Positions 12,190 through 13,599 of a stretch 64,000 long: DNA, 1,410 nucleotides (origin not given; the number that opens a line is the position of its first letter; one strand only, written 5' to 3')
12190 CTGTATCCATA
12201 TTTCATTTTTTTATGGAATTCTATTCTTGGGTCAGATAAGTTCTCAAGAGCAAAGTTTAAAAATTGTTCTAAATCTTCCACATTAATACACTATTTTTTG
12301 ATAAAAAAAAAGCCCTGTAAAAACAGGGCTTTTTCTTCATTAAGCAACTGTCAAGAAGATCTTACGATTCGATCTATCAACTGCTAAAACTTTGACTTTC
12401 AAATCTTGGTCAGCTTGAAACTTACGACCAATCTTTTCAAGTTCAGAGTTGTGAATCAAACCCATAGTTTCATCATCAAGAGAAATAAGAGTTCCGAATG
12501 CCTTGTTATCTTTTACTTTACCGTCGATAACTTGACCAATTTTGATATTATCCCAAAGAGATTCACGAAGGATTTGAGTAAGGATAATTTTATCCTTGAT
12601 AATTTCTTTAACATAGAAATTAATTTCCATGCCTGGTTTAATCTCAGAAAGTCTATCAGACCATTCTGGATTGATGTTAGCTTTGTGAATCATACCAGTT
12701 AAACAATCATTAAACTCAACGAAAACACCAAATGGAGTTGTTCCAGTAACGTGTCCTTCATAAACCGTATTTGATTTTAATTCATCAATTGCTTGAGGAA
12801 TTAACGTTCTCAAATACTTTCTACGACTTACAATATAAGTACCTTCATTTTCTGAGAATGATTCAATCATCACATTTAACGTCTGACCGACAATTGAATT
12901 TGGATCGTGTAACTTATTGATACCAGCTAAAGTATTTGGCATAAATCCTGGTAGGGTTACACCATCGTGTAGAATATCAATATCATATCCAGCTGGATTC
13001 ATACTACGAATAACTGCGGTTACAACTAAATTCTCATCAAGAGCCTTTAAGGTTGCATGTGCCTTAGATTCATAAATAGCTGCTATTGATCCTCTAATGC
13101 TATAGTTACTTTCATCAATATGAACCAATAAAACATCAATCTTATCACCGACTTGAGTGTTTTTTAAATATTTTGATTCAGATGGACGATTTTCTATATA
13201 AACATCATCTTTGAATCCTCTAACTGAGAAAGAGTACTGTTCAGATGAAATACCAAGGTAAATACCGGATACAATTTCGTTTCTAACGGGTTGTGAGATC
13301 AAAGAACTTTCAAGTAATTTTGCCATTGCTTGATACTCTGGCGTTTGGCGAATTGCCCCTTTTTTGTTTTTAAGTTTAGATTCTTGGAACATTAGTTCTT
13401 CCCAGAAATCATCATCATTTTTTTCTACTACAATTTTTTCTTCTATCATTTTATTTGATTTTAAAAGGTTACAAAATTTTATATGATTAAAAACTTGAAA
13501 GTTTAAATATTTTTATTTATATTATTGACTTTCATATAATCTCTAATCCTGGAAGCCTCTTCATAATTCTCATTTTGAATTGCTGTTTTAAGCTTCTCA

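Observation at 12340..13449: Phage-encoded ribosomal protein S1-like multi-S1-domain protein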

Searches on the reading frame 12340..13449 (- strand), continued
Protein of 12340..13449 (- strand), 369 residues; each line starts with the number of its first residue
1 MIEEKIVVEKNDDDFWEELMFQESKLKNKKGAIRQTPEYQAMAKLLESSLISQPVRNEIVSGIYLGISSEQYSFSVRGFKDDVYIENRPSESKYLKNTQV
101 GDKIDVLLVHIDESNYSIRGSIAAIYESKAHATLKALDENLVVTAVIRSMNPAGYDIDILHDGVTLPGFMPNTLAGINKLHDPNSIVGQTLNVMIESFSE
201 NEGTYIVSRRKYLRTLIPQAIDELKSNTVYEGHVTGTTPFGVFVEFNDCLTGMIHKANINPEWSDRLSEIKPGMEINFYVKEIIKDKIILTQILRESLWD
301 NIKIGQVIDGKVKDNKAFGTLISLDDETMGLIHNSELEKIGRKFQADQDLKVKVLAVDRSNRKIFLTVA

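Call 61: find_encoding_contigs(protein=P0107, flank=8000, max_places=2)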
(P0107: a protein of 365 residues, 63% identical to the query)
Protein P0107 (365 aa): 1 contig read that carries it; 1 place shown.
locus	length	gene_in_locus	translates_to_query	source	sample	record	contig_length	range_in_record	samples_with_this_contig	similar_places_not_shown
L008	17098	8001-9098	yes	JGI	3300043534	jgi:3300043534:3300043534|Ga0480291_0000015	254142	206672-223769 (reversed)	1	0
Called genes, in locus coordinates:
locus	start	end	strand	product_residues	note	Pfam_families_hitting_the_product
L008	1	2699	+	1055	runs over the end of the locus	-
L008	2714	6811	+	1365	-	-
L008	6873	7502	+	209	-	-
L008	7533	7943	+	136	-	PF02151:UVR (weak)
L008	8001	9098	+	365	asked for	PF00575:S1, PF23459:S1_RRP5 (weak)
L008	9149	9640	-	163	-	-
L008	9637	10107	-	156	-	-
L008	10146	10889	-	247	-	PF04389:Peptidase_M28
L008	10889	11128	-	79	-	-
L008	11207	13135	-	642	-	PF01145:Band_7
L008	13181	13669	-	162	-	-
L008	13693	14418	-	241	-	-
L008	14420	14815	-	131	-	PF21866:DUF6915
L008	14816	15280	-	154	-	PF00542:Ribosomal_L12 (weak)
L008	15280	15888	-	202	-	PF01121:CoaE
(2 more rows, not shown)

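Call 67: fold_search(model_id=the predicted structure, library=viral)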
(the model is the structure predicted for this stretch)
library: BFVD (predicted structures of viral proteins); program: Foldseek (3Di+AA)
matches with E <= 10: 1005; with E <= 0.001: 15
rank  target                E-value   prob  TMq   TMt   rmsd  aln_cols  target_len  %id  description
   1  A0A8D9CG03            2.6e-45  1.00  0.64  0.64  22.1       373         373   45  30S ribosomal protein S1 [uncultured marine phage]
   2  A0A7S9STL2            2.5e-30  1.00  0.48  0.47  11.3       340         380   33  S1 motif domain-containing protein [Virus NIOZ-UU157]
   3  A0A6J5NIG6            2.0e-21  1.00  0.43  0.42  18.2       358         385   21  30S ribosomal protein S1 [uncultured Caudovirales phage]
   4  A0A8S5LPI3            8.7e-14  1.00  0.34  0.34  11.3       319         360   17  Uncharacterized protein [Myoviridae sp. ct0f722]
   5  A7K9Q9                1.2e-07  1.00  0.14  0.05  18.7       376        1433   12  Uncharacterized protein Z649L [Chlorovirus heliozoae]
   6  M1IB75                4.0e-07  1.00  0.13  0.11  27.9       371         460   10  (no name in the UniProt tables at hand)
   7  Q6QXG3                2.7e-04  0.72  0.15  0.16  23.8       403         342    8  Lef-3 [Agrotis segetum granulosis virus]
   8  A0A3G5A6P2            3.5e-04  0.85  0.16  0.11  31.5       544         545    9  Putative rrp44-like exonuclease [Harvfovirus sp.]
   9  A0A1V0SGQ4            4.4e-04  1.00  0.16  0.20   8.9       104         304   14  Translation initiation factor eIF-2 alpha subunit [Hokovirus HKV1]
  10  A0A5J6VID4            4.4e-04  0.93  0.17  0.08  26.7       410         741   10  protein-synthesizing GTPase [Megaviridae environmental sample]
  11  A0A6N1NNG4            8.4e-04  1.00  0.18  0.22   7.4        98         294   10  Putative translation factor [Tupanvirus soda lake]
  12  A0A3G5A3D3            8.9e-04  1.00  0.19  0.23   6.2        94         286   15  Putative eukaryotic translation initiation factor 2 subunit 1 [Gaeavirus sp.]
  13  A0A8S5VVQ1            9.4e-04  0.98  0.15  0.11  19.5       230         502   10  (no name in the UniProt tables at hand)
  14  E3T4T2                1.0e-03  1.00  0.19  0.26   4.7        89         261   18  Putative eIF-2alpha [Cafeteria roenbergensis virus (strain BV-PW1)]
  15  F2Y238                1.0e-03  1.00  0.17  0.38   7.0       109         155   10  (no name in the UniProt tables at hand)
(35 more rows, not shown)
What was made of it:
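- Closest known: UniProt viral entries A0A8D9CG03 '30S ribosomal protein S1 [uncultured marine phage]'. Same: Full-length structural matches: E 3e-45, 3e-30 and 2e-21, at 45%, 33% and 21% identity, with the same length class (call 67).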

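Call 70: search_protein_families(library=ncbifam, alignment_id=A1, max_evalue=0.00001)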
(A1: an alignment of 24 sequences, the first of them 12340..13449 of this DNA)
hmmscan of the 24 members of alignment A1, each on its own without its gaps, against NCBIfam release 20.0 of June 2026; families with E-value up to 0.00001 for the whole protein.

A. member 1, window:12340-13449:- (369 aa): 22 families
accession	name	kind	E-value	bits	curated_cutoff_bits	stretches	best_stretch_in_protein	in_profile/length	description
NF000907.0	PRK00087.1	equivalog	1.1e-34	119.6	624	1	40-367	286-631/671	bifunctional 4-hydroxy-3-methylbut-2-enyl diphosphate reductase/30S ribosomal protein S1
NF004952.0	PRK06299.1-2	equivalog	5.1e-33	114.2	524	1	31-367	22-372/580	30S ribosomal protein S1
TIGR00717.1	rpsA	equivalog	4.6e-27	94.7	577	1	43-367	4-341/516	30S ribosomal protein S1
NF005208.0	PRK06676.1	equivalog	6.9e-25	87.8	368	1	51-368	13-347/391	30S ribosomal protein S1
NF010379.0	PRK13806.1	equivalog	1.1e-23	83.7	648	1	58-365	36-359/491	30S ribosomal protein S1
NF004956.0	PRK06299.1-6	equivalog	8.4e-22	77.5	711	2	224-368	370-522/554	30S ribosomal protein S1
NF004953.0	PRK06299.1-3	equivalog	6.4e-21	74.3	720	2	29-260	19-246/580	30S ribosomal protein S1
NF040579.1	S1_dom_CvfD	subfamily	7.6e-21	74.5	117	2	302-367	1-71/113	CvfD/Ygs/GSP13 family RNA-binding post-transcriptional regulator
NF005973.0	PRK08059.1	equivalog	2.9e-20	72.6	148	1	300-368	3-76/123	S1 domain-containing post-transcriptional regulator GSP13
NF005911.0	PRK07899.1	equivalog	2.9e-20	72.4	691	1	98-367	80-361/486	30S ribosomal protein S1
NF004955.0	PRK06299.1-5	equivalog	6.1e-16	57.8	878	1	37-367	7-352/566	30S ribosomal protein S1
NF004954.0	PRK06299.1-4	equivalog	3.9e-15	55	727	1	41-367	4-345/560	30S ribosomal protein S1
NF008805.1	PRK11824.1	equivalog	1.1e-13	50.6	471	1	297-362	605-675/683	polyribonucleotide nucleotidyltransferase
NF004951.0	PRK06299.1-1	equivalog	1.2e-13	50.3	918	1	227-368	364-519/556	30S ribosomal protein S1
NF005573.0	PRK07252.1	equivalog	2e-13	50.3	183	1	302-367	1-71/120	S1 RNA-binding domain-containing protein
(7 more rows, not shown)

B. families by the number of members that match (of 24 scanned): 25 families
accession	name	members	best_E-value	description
NF000907.0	PRK00087.1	24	1.1e-38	bifunctional 4-hydroxy-3-methylbut-2-enyl diphosphate reductase/30S ribosomal protein S1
NF004952.0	PRK06299.1-2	24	9.1e-34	30S ribosomal protein S1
NF005208.0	PRK06676.1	24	2.9e-29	30S ribosomal protein S1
TIGR00717.1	rpsA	24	3e-29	30S ribosomal protein S1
NF010379.0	PRK13806.1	24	2.8e-26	30S ribosomal protein S1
NF005911.0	PRK07899.1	24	1.3e-24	30S ribosomal protein S1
NF005973.0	PRK08059.1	24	2.2e-24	S1 domain-containing post-transcriptional regulator GSP13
NF004956.0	PRK06299.1-6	24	6.5e-24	30S ribosomal protein S1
NF040579.1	S1_dom_CvfD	24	1.1e-23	CvfD/Ygs/GSP13 family RNA-binding post-transcriptional regulator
NF004953.0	PRK06299.1-3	24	6.2e-22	30S ribosomal protein S1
NF004955.0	PRK06299.1-5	24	2e-19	30S ribosomal protein S1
NF006363.0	PRK08582.1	24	9e-17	S1 domain-containing RNA-binding protein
NF004954.0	PRK06299.1-4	24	1.1e-16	30S ribosomal protein S1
NF008805.1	PRK11824.1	24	2.3e-16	polyribonucleotide nucleotidyltransferase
TIGR03591.1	polynuc_phos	24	6.6e-16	polyribonucleotide nucleotidyltransferase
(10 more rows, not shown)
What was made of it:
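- On bS1 / rpsA (NCBIfam and TIGRFAM equivalogs): The best E-values among the 24 relatives (down to 1e-38) are in the same range (call 70).
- Scores against all cellular rpsA models are very low (call 70).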

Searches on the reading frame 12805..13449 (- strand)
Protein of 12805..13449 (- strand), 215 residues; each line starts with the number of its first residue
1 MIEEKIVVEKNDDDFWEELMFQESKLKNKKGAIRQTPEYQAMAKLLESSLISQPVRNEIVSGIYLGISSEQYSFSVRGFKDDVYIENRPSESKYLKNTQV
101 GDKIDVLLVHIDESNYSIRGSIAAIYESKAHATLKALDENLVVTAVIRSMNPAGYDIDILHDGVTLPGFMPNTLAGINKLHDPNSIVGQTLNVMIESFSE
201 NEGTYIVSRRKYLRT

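Call 58: search_solved_structures(query=A3, max_evalue=0.01, show_alignments=5)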
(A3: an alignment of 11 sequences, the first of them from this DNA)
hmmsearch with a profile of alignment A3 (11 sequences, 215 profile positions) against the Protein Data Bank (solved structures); distinct sequences matched with E-value up to 0.01: 5.
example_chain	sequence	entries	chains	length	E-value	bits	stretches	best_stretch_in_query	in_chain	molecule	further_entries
6h4n_y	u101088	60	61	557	0.00044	22.9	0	77-212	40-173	30S ribosomal protein S1 | Small ribosomal subunit protein bS1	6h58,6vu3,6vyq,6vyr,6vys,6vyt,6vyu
6bu8_Z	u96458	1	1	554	0.00053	22.6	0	96-212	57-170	30S ribosomal protein S1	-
7qgh_t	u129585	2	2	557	0.00062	22.4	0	77-212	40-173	30S ribosomal protein S1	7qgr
6vz3_H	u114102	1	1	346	0.0015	21.2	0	77-212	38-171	30S ribosomal protein S1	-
8wi7_b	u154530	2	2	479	0.0018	20.9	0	56-214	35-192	30S ribosomal protein bS1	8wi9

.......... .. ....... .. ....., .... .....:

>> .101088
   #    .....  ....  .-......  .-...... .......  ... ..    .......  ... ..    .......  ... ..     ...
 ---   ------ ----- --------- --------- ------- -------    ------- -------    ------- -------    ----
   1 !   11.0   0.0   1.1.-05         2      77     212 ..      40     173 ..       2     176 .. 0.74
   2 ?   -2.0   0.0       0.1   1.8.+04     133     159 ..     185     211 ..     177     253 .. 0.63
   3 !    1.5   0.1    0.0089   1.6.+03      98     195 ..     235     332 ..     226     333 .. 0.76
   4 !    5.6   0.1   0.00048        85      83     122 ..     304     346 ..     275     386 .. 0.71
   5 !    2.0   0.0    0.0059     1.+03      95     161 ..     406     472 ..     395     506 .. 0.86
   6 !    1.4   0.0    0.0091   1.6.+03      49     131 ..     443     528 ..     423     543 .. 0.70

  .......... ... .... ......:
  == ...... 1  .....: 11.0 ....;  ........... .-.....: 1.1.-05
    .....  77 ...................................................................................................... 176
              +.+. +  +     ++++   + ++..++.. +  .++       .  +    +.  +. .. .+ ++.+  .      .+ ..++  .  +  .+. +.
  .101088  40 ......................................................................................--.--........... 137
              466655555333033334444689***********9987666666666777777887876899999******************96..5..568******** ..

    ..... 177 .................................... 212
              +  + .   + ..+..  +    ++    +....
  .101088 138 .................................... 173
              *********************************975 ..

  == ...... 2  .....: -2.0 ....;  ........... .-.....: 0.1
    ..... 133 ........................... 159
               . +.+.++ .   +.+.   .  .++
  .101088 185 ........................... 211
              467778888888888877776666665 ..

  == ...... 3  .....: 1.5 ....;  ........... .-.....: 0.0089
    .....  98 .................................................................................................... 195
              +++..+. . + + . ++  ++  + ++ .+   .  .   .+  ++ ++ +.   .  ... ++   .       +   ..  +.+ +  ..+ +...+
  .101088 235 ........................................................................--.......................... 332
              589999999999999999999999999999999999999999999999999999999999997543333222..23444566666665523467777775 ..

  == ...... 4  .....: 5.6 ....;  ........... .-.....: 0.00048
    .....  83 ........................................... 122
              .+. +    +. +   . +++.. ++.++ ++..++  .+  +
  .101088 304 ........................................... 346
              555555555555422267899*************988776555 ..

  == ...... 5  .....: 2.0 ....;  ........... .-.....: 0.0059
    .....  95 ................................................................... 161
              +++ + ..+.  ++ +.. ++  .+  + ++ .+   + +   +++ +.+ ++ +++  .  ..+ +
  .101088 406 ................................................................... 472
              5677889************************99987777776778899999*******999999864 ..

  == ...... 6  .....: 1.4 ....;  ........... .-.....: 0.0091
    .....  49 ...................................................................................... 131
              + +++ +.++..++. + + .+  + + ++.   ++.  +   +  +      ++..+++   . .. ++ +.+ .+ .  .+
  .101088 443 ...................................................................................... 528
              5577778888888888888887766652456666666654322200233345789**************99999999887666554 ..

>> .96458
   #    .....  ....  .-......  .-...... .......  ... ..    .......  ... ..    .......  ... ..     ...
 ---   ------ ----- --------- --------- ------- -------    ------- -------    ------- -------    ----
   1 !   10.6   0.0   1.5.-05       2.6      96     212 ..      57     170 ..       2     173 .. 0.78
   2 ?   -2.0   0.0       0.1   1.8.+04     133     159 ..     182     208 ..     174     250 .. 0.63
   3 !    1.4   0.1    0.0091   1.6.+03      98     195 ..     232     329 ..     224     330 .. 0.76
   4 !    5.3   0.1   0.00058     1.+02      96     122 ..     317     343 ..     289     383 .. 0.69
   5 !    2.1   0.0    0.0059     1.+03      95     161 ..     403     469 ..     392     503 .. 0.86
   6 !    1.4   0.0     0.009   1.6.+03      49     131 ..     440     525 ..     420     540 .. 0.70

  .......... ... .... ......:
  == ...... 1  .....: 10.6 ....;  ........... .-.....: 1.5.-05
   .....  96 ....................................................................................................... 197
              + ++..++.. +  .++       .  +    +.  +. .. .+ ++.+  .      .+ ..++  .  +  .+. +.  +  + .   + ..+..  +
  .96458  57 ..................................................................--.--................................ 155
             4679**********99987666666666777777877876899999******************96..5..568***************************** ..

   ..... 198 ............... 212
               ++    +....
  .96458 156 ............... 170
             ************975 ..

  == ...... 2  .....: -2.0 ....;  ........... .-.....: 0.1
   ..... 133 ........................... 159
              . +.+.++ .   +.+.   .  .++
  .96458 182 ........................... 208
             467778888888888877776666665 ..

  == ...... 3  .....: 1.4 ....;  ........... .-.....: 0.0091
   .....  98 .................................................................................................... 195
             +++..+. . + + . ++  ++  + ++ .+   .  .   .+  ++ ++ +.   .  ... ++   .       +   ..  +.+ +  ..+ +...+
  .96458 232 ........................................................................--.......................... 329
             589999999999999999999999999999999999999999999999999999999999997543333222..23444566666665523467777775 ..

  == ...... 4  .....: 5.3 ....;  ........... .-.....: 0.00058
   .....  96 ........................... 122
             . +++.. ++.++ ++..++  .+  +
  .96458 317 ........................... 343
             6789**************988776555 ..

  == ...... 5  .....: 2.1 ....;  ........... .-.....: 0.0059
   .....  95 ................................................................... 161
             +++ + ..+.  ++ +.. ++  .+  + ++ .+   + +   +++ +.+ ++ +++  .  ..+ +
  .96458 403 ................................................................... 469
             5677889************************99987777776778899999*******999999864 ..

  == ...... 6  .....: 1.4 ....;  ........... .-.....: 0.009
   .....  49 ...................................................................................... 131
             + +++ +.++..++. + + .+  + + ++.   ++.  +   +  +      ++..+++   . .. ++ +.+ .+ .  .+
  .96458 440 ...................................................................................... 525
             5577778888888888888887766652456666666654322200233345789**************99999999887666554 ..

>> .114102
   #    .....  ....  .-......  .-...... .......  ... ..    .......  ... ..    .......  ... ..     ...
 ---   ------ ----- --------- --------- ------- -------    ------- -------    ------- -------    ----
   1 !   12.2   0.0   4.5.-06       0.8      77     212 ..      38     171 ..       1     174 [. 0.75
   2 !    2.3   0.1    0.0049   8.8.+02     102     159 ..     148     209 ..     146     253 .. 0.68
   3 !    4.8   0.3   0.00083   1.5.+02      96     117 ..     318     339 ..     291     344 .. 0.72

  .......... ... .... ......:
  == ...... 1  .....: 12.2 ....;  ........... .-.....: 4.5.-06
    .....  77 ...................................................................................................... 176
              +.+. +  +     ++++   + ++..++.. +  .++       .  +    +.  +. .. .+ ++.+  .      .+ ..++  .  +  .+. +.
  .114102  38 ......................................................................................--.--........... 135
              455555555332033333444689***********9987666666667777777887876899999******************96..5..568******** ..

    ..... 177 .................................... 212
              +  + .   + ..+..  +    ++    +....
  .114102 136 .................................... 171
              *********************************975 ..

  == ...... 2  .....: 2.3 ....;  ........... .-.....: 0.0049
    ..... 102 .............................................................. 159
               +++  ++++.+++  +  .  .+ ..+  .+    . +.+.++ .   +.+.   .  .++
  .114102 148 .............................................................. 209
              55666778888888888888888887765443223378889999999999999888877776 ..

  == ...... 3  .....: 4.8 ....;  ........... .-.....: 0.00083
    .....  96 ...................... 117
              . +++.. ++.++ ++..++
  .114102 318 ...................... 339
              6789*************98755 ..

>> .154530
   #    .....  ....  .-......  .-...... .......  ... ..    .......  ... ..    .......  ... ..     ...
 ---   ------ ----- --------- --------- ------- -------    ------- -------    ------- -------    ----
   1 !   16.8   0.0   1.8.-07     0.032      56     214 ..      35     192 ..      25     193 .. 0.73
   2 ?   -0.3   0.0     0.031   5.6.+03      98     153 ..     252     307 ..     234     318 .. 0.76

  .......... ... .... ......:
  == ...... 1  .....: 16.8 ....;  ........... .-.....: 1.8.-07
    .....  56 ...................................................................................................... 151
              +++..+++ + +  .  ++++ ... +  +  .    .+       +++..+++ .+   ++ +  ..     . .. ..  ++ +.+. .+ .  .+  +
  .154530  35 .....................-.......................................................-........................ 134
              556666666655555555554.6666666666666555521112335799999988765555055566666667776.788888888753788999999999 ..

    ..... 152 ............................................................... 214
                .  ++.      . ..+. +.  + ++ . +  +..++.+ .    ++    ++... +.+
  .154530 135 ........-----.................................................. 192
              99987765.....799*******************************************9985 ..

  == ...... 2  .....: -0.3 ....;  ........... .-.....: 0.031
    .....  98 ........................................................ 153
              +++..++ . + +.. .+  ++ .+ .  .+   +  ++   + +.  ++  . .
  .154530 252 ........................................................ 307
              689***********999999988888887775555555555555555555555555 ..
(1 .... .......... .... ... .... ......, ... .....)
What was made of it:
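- The N-terminus-to-D2 half is only marginal (E 4e-4, call 58).
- Tried and rejected: A profile of the N-terminus-to-D2 half gave only marginal bS1 hits, E 4e-4 to 2e-3, with no stretch significant on its own (call 58).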
